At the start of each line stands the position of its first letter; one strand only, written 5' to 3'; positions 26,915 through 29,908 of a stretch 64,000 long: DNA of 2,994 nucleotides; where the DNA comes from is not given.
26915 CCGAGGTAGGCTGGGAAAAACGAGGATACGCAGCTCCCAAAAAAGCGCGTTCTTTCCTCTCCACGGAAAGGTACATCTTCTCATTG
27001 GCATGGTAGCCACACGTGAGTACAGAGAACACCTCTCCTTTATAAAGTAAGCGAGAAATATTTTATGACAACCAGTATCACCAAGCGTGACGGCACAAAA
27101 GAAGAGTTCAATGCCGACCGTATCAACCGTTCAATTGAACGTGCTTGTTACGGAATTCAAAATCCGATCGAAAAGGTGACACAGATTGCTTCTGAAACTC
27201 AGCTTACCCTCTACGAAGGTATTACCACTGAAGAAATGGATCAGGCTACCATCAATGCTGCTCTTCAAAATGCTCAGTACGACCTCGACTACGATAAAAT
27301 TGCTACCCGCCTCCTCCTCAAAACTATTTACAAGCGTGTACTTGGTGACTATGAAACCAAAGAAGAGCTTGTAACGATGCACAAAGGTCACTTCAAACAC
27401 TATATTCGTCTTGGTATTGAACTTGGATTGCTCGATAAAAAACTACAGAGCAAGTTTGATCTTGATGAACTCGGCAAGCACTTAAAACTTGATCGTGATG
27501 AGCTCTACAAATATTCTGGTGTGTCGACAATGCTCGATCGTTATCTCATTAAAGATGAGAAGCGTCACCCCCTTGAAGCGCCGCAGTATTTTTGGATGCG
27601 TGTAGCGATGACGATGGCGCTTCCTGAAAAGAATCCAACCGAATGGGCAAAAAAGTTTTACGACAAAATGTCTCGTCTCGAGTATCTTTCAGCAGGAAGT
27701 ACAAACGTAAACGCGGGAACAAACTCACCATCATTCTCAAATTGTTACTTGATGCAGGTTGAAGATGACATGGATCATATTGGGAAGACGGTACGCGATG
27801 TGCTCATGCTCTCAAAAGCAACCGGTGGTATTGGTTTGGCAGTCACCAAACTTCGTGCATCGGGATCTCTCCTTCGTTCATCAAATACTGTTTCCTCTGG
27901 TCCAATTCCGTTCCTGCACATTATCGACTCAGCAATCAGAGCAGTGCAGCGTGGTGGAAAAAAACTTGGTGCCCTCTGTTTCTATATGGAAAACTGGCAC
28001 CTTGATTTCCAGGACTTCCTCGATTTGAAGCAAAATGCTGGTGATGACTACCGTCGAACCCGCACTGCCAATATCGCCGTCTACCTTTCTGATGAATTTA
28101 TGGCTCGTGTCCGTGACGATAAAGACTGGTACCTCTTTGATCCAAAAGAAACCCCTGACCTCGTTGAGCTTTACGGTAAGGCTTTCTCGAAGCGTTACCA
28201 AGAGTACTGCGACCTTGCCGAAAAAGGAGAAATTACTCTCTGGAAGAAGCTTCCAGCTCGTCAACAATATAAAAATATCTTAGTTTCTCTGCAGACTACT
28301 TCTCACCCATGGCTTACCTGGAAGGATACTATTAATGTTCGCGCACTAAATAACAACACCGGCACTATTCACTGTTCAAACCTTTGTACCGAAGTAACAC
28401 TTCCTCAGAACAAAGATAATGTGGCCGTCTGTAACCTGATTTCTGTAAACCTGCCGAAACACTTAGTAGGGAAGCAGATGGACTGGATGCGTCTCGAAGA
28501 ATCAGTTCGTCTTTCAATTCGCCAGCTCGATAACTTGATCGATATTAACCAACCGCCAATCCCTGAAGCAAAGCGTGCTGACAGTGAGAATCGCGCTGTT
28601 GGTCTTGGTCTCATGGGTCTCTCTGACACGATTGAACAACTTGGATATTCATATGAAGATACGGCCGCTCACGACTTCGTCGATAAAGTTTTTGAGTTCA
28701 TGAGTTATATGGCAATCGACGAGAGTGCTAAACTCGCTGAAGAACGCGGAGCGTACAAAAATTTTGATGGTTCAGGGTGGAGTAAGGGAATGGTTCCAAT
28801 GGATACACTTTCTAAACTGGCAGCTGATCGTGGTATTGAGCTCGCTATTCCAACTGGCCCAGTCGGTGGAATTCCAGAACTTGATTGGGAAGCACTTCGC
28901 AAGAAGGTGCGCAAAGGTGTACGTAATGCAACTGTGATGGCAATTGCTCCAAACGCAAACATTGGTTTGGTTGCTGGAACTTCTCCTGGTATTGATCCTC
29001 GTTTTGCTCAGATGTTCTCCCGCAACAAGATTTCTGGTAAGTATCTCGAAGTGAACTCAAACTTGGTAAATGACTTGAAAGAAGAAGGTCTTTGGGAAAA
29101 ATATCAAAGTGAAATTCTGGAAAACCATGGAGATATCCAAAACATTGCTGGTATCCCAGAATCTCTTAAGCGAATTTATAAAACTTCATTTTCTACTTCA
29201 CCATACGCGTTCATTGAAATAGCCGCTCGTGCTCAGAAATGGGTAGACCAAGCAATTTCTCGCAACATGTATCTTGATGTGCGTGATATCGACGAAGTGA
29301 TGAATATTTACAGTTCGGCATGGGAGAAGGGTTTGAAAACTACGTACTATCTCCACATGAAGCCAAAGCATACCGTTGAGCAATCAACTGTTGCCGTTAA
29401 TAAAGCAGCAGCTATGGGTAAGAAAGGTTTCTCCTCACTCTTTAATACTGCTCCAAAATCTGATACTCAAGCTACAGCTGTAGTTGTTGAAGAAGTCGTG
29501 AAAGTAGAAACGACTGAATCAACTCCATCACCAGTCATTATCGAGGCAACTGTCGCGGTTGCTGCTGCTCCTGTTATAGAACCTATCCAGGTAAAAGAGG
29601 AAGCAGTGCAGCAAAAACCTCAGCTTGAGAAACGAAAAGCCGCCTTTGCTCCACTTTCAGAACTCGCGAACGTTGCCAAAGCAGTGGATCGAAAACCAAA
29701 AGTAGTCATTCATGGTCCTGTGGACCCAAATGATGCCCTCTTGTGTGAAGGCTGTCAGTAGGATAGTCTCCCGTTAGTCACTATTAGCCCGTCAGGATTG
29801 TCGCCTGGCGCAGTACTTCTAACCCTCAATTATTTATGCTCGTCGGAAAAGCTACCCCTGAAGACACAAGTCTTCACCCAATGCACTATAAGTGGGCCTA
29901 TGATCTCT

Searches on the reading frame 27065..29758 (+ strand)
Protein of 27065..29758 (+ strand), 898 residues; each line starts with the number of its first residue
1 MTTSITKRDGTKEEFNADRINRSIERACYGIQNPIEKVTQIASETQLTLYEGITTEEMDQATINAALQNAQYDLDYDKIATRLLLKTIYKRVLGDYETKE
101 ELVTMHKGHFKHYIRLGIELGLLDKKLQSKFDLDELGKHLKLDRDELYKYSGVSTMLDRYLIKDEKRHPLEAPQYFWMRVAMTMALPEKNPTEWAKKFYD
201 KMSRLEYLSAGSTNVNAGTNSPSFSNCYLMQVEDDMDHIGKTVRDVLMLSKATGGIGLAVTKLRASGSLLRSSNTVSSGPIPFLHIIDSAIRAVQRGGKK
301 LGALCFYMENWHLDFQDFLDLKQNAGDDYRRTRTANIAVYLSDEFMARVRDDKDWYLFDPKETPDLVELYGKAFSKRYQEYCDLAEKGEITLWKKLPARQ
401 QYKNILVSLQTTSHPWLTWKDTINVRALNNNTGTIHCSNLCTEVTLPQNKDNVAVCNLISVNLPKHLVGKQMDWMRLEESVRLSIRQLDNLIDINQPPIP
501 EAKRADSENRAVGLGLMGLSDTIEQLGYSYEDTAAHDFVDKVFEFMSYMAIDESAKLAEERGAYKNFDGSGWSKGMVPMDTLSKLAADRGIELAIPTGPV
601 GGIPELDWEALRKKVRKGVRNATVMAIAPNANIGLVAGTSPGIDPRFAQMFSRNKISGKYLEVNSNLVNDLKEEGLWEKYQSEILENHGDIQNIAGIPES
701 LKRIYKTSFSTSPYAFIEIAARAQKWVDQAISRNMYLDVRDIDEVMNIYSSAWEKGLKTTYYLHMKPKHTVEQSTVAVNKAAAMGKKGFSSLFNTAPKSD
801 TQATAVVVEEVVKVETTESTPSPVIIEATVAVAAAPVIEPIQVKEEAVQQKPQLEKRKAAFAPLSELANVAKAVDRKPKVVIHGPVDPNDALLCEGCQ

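Call 50: search_protein_families(library=pfam, proteins=[window:27065-29758:+], max_evalue=0.00001)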
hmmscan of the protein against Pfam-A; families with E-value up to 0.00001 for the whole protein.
window:27065-29758:+ (898 aa): 3 families
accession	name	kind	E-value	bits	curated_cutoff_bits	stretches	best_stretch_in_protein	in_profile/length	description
PF02867.20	Ribonuc_red_lgC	-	2.6e-162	541.6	23.9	1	225-763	1-523/523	Ribonucleotide reductase, barrel domain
PF00317.26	Ribonuc_red_lgN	-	4.2e-22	78.4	28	1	148-221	3-76/77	Ribonucleotide reductase, all-alpha domain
PF03477.21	ATP-cone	-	8.7e-13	49.1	25.8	1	4-87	2-84/88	ATP cone domain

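Call 74: list_cluster_members(proteins=[window:27065-29758:+, window:17609-18604:+, window:12513-14399:+, window:29836-30834:+, window:53432-54886:+, window:55547-56800:+])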
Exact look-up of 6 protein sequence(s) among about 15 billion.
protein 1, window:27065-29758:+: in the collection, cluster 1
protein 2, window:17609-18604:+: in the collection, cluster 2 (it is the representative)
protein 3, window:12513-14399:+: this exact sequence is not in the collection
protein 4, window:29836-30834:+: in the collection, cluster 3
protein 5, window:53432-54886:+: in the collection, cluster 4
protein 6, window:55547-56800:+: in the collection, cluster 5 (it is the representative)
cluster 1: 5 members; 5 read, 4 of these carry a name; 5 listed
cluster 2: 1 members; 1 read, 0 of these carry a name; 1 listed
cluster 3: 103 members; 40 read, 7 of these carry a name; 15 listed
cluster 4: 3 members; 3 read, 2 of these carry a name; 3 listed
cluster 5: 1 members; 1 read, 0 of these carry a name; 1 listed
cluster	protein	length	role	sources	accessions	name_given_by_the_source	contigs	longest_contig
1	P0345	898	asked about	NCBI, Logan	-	-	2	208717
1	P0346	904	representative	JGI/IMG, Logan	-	ribonucleoside-diphosphate reductase alpha chain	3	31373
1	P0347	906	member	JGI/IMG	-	ribonucleoside-diphosphate reductase alpha chain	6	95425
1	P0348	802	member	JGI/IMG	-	ribonucleoside-diphosphate reductase alpha chain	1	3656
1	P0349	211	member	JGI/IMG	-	ribonucleoside-diphosphate reductase alpha chain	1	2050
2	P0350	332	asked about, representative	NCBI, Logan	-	-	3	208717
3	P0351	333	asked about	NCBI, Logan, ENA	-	-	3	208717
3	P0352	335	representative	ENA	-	-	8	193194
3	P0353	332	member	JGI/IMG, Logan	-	ribonucleoside-diphosphate reductase beta chain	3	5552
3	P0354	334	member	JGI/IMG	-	ribonucleoside-diphosphate reductase beta chain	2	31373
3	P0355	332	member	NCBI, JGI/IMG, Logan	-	ribonucleoside-diphosphate reductase beta chain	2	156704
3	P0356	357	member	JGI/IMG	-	ribonucleoside-diphosphate reductase beta chain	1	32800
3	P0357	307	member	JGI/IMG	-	ribonucleoside-diphosphate reductase beta chain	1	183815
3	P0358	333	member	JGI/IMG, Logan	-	ribonucleoside-diphosphate reductase beta chain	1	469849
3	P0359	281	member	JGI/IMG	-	ribonucleoside-diphosphate reductase beta chain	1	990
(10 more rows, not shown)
